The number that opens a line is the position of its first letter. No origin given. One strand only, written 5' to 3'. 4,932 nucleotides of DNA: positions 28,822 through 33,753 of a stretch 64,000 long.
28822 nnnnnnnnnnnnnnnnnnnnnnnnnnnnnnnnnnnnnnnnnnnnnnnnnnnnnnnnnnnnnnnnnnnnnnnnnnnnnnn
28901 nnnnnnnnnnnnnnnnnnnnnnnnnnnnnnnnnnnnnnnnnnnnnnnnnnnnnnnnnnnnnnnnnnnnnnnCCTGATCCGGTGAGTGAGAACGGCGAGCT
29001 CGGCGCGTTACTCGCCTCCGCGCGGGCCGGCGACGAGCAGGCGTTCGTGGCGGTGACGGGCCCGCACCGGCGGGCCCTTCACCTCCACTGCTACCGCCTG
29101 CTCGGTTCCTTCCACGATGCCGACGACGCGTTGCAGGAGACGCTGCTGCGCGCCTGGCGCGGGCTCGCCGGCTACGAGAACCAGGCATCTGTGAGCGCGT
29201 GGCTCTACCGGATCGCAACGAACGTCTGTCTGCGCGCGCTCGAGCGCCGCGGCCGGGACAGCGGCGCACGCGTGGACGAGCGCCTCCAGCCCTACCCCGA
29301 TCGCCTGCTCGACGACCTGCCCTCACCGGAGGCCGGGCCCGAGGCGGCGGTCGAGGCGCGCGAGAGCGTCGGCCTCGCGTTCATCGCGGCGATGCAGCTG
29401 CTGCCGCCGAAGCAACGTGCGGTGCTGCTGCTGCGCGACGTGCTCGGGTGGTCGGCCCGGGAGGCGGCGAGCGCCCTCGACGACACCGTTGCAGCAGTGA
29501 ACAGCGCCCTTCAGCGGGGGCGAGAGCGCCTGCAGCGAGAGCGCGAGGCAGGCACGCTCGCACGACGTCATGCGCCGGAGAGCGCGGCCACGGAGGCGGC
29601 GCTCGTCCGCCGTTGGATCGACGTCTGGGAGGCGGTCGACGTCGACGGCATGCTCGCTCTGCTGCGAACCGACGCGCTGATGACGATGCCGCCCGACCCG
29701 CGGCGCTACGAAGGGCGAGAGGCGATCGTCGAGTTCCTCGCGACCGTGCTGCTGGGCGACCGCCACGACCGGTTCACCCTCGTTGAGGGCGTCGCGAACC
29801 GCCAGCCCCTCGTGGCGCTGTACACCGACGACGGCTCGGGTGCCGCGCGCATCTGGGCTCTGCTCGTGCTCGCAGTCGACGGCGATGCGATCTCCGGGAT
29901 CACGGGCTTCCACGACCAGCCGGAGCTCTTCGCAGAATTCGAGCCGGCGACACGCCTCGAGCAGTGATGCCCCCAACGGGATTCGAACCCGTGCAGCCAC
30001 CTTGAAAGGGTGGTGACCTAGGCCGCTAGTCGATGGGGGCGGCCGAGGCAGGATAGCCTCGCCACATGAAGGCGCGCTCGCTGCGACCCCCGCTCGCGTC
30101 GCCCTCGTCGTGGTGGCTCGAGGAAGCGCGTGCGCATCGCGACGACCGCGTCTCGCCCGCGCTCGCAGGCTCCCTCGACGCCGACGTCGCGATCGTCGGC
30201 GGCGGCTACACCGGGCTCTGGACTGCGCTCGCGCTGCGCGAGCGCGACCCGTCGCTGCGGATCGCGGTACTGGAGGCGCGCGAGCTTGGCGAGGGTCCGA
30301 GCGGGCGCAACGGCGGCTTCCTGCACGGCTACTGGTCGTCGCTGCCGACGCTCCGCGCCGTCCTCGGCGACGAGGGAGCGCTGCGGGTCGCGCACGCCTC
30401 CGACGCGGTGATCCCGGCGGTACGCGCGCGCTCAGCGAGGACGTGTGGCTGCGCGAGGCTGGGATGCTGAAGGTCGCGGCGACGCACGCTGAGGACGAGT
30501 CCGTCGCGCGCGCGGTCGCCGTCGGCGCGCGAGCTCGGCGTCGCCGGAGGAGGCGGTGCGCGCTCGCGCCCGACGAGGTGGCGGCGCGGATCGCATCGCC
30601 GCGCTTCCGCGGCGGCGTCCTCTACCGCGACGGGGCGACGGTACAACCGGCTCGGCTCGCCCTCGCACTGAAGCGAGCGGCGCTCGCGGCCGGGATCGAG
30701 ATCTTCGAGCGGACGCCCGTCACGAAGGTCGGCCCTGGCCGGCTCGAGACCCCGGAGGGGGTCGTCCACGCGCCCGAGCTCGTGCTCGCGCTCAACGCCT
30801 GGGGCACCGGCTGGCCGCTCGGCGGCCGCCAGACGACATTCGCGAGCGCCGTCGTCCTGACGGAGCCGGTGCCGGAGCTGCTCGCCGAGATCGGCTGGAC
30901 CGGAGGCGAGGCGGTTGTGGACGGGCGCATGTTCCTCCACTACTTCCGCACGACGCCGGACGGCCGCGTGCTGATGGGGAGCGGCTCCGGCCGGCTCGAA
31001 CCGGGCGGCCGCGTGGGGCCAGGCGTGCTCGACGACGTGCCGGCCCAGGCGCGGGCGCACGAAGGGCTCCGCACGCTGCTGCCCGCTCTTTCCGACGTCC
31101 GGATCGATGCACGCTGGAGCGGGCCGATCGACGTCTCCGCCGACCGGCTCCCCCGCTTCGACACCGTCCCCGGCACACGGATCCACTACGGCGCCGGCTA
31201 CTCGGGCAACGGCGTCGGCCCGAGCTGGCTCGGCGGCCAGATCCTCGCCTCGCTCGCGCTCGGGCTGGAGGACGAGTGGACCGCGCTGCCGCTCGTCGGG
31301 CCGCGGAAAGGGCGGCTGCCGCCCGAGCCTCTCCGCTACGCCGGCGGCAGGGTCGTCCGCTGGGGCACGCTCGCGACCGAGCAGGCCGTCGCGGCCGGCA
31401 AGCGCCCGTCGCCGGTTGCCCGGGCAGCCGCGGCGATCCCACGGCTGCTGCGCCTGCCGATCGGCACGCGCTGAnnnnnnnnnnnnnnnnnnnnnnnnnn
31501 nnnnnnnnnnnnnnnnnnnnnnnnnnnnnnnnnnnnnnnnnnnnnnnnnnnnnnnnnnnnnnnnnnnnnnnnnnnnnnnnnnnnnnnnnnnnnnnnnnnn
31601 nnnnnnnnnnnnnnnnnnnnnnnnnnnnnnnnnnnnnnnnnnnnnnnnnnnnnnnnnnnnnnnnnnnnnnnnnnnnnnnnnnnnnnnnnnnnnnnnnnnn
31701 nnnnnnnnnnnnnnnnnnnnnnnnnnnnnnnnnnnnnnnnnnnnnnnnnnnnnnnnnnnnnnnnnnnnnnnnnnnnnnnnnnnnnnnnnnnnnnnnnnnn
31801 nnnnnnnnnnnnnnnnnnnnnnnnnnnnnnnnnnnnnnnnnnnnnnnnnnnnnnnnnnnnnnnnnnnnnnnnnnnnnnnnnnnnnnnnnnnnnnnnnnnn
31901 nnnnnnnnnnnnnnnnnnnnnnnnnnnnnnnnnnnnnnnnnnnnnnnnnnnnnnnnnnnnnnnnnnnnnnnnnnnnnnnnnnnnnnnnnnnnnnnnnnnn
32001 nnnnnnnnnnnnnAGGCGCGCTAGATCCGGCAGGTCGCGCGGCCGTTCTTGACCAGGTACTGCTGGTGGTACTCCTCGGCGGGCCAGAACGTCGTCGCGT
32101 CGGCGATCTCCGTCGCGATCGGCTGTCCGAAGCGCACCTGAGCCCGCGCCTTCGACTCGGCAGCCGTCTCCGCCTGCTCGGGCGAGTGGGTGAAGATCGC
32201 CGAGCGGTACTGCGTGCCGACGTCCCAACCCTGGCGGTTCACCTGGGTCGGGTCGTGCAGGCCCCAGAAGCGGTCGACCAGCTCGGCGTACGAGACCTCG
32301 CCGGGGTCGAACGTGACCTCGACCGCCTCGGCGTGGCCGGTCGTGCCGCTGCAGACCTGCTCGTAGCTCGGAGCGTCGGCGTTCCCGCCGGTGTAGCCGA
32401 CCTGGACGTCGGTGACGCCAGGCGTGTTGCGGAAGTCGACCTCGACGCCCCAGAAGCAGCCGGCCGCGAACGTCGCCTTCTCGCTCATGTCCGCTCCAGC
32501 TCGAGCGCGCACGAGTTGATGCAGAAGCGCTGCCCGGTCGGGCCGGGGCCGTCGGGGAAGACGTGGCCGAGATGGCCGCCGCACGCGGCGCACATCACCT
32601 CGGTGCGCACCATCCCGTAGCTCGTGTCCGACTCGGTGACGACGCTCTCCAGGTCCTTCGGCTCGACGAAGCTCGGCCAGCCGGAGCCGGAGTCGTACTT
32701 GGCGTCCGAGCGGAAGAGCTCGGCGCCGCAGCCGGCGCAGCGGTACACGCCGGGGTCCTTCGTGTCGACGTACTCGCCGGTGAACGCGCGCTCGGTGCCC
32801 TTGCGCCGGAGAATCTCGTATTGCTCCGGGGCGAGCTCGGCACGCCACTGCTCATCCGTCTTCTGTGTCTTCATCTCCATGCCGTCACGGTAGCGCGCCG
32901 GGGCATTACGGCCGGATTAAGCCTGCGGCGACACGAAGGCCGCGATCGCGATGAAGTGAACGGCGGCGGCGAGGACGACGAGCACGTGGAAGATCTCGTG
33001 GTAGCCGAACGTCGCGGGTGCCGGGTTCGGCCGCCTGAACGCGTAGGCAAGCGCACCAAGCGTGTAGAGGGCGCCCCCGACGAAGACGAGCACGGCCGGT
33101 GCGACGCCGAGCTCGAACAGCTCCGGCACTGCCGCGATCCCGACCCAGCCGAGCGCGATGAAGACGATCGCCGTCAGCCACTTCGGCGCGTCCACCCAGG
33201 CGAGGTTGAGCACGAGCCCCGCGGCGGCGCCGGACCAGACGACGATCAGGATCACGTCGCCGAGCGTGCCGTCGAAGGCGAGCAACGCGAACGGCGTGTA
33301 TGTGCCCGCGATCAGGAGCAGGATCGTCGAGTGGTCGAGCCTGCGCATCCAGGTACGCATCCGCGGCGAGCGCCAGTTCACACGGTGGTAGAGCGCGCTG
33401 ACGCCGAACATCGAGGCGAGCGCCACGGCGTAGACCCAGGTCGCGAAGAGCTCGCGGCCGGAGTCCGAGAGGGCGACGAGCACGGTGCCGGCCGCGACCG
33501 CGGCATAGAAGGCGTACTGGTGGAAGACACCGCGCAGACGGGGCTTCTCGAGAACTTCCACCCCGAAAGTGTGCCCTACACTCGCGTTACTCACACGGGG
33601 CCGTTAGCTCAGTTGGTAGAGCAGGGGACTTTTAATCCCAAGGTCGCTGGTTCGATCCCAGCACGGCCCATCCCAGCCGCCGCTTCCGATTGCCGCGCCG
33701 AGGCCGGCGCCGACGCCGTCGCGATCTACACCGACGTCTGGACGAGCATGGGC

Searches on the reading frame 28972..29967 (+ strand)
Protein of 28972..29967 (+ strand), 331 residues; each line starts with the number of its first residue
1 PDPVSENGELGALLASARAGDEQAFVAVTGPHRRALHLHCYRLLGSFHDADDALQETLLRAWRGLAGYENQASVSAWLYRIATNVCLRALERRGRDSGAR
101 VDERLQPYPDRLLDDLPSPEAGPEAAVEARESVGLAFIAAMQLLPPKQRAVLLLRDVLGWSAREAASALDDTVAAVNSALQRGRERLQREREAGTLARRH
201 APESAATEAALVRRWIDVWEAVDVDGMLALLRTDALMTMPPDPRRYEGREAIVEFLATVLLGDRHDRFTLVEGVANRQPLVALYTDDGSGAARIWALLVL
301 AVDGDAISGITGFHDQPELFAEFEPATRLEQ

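Call 58: search_protein_families(library=pfam, proteins=[window:28972-29967:+], max_evalue=0.001)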
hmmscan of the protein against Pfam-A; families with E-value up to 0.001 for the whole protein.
window:28972-29967:+ (331 aa): 4 families
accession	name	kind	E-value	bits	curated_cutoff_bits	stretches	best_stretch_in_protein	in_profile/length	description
PF04542.20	Sigma70_r2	-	2.7e-17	62.8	24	1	32-95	5-70/71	Sigma-70 region 2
PF08281.18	Sigma70_r4_2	-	4.7e-14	52.2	25.7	1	136-187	3-54/54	Sigma-70, region 4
PF12680.13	SnoaL_2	-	4e-09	37.4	27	1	212-295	1-87/102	SnoaL-like domain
PF04545.22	Sigma70_r4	-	0.00016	21.5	24.1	1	140-188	1-49/50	Sigma-70, region 4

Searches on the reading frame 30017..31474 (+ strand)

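Call 18: search_protein_families(library=pfam, proteins=[window:30017-31474:+])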
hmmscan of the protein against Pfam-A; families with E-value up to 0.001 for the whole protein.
window:30017-31474:+ (485 aa): 1 family
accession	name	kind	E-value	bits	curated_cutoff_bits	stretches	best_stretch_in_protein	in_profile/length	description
PF01266.30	DAO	-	2.3e-34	119.9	27.9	1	140-413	79-353/353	FAD dependent oxidoreductase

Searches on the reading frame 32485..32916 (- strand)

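Call 58: search_protein_families(library=pfam, proteins=[window:32485-32916:-], max_evalue=0.001)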
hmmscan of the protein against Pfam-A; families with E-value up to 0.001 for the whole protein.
window:32485-32916:- (143 aa): 1 family
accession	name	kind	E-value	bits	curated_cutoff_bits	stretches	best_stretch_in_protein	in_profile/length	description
PF01641.26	SelR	-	2.9e-49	166.3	24.9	1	28-141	1-115/116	SelR domain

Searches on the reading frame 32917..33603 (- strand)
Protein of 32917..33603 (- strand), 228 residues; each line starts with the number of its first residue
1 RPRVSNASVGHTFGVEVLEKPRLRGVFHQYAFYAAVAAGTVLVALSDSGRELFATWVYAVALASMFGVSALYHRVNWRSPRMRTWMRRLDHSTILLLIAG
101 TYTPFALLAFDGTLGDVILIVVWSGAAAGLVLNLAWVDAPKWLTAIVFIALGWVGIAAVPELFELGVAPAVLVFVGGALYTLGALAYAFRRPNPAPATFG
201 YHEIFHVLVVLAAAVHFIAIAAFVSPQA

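Call 58: search_protein_families(library=pfam, proteins=[window:32917-33603:-], max_evalue=0.001)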
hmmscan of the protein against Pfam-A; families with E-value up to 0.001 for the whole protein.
window:32917-33603:- (228 aa): 1 family
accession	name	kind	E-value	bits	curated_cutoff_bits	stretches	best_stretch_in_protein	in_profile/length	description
PF03006.26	HlyIII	-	2.1e-49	168.7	26.2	1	19-217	4-224/224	Haemolysin-III related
